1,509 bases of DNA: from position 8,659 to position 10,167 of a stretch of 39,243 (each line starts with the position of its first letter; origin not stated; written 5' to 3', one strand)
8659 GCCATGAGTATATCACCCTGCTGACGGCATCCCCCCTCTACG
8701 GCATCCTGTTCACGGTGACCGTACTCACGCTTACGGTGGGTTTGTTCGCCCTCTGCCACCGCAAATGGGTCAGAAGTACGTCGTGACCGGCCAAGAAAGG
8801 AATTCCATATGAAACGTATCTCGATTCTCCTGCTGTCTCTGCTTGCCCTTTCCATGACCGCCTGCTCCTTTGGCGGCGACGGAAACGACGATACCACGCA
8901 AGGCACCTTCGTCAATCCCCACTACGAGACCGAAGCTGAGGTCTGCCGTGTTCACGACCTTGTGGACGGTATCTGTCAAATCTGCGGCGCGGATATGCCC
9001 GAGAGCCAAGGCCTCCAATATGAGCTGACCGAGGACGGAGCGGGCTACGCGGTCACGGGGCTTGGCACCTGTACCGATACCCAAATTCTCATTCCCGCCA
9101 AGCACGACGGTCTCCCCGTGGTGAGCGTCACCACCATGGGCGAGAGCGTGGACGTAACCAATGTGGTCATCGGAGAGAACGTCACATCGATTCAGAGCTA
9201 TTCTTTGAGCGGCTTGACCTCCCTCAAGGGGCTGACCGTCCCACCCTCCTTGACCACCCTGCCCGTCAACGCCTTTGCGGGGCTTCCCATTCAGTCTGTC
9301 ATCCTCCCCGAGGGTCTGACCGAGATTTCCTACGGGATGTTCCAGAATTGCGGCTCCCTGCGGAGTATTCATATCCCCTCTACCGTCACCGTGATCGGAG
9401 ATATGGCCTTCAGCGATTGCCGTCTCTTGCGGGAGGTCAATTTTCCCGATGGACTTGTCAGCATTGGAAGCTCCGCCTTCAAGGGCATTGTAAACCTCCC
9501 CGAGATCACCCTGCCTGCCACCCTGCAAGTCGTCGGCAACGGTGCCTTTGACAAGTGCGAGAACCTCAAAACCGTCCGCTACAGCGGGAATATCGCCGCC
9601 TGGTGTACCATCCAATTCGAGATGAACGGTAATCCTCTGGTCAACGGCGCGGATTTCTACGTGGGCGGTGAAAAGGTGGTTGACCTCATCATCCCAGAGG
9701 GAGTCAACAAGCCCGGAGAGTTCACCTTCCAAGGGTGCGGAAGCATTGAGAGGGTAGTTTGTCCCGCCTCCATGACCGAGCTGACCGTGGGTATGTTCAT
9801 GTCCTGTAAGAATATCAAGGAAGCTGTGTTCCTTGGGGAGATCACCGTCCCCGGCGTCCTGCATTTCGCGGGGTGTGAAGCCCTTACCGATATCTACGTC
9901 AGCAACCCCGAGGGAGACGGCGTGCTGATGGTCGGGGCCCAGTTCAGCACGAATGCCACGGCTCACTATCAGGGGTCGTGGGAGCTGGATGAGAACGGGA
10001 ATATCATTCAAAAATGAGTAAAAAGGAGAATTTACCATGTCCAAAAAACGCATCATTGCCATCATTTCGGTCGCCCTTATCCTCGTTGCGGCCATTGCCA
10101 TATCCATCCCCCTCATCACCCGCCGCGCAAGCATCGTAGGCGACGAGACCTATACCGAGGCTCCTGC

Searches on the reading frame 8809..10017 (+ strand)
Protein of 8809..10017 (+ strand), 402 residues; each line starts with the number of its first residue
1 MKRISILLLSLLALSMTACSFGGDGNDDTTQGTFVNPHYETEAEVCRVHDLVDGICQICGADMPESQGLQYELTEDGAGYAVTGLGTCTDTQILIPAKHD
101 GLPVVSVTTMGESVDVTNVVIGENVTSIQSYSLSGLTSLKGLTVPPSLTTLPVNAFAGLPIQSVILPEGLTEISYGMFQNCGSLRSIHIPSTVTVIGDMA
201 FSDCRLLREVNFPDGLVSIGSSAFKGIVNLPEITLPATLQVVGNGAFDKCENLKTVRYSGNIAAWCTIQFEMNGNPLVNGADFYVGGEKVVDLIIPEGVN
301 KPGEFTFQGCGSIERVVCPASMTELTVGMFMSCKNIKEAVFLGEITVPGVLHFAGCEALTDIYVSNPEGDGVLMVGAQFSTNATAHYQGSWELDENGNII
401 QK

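Call 7: search_protein_families(library=pfam, proteins=[window:8809-10017:+], max_evalue=0.1)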
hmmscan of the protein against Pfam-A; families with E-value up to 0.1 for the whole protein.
window:8809-10017:+ (402 aa): 2 families
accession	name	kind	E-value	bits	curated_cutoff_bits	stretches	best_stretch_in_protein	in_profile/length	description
PF13306.12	LRR_5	-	1e-53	181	27.7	3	171-263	1-91/127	BspA type Leucine rich repeat region (6 copies)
PF13855.12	LRR_8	-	3.8e-05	23.8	27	0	216-256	13-54/61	Leucine rich repeat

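Call 8: search_protein_families(library=ncbifam, proteins=[window:8809-10017:+], max_evalue=0.1)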
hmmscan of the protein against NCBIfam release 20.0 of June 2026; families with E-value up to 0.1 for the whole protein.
window:8809-10017:+ (402 aa): 3 families
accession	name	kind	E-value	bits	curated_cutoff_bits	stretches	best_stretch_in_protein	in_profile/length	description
NF047961.1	adhesin_HupY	equivalog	5.6e-12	44.6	1250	1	180-247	184-250/978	leucine-rich repeat adhesin HupY/LrrG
NF045861.1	glide_Gli349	exception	2.1e-05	21.3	1750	1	184-247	2679-2741/3169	gliding machinery surface structure protein Gli349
NF009250.0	PRK12604.1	equivalog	0.096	13.2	100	0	307-360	23-77/84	putative monovalent cation/H+ antiporter subunit F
